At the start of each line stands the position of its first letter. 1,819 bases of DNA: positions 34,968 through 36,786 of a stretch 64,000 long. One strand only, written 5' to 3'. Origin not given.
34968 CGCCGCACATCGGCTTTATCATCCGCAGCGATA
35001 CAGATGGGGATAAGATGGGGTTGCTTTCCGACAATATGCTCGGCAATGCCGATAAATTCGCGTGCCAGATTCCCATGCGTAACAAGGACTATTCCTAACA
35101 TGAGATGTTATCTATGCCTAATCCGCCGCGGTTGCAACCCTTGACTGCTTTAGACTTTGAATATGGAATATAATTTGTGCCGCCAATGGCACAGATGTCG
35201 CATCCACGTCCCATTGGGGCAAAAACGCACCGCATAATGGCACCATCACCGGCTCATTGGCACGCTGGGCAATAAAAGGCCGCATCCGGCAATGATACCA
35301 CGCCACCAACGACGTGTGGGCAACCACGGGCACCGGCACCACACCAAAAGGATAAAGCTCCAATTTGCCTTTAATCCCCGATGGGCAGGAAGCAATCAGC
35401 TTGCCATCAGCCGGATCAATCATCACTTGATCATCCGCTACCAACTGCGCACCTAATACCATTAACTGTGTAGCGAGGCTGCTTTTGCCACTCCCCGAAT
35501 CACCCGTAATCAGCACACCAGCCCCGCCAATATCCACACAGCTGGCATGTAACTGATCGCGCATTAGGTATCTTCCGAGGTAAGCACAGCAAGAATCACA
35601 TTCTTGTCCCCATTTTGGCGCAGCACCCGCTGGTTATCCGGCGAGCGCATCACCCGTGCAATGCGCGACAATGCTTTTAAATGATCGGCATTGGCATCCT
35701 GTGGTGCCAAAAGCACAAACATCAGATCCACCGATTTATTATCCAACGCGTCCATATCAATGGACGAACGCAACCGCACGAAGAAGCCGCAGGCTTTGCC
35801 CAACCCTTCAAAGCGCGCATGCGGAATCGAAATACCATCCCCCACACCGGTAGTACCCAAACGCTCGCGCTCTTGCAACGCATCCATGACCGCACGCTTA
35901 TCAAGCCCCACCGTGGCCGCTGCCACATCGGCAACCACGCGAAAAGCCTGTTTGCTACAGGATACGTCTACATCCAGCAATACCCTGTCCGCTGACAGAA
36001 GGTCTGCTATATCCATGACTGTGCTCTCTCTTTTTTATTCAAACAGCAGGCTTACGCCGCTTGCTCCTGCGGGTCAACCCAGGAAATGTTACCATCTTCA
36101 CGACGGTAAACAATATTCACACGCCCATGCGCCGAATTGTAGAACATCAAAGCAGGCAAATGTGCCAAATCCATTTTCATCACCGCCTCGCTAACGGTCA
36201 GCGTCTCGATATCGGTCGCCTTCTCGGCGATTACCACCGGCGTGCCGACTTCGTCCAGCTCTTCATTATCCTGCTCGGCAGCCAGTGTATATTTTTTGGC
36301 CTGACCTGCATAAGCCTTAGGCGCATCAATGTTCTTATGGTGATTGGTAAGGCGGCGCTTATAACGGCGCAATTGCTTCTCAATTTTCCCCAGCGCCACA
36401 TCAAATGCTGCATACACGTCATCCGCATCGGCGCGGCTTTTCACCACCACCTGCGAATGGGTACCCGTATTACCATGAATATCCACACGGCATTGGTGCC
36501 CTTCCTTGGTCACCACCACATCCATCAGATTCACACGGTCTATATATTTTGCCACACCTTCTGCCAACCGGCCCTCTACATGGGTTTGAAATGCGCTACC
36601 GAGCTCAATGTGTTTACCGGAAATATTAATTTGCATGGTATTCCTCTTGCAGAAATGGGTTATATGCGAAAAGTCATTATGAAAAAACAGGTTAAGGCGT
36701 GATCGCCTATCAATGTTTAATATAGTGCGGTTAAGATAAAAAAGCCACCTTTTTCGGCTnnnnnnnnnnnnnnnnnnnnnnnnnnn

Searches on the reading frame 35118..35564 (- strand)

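Call 3: search_protein_families(library=pfam, proteins=[window:35118-35564:-])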
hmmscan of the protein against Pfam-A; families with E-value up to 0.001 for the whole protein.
window:35118-35564:- (148 aa): 3 families
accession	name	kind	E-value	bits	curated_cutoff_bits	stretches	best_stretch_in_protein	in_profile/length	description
PF07475.17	Hpr_kinase_C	-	4.7e-17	62.5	33.3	1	3-78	7-83/171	HPr Serine kinase C-terminal domain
PF13555.12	AAA_29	-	4.6e-05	23.5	27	1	8-31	15-39/61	P-loop containing region of AAA domain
PF13191.12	AAA_16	-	0.00067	20.6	32.6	1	15-36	25-47/167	AAA ATPase domain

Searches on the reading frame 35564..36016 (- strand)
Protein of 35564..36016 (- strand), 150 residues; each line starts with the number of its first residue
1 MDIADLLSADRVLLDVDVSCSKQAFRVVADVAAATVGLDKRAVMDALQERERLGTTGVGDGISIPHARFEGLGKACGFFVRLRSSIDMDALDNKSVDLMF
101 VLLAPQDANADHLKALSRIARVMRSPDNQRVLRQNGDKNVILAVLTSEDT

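Call 3: search_protein_families(library=pfam, proteins=[window:35564-36016:-])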
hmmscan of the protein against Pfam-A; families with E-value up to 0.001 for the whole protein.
window:35564-36016:- (150 aa): 1 family
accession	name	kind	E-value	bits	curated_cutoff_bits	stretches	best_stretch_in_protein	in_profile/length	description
PF00359.27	PTS_EIIA_2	-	7.9e-28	97.7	27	1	6-146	2-142/144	Phosphoenolpyruvate-dependent sugar phosphotransferase system, EIIA 2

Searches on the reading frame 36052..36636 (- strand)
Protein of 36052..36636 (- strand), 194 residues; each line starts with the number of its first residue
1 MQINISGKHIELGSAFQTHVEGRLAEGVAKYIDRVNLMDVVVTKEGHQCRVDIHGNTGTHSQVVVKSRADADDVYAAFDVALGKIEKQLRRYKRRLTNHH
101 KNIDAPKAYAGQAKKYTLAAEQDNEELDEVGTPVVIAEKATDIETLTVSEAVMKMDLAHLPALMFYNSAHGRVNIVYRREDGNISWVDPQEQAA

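Call 3: search_protein_families(library=pfam, proteins=[window:36052-36636:-])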
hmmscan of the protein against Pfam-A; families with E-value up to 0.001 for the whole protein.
window:36052-36636:- (194 aa): 2 families
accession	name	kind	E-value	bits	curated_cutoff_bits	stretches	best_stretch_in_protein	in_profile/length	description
PF02482.25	Ribosomal_S30AE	-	6.2e-19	68.9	23.7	1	3-96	1-87/88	Sigma 54 modulation protein / S30EA ribosomal protein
PF16321.10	Ribosom_S30AE_C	-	2.9e-16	59.3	25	1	133-184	4-55/57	Sigma 54 modulation/S30EA ribosomal protein C terminus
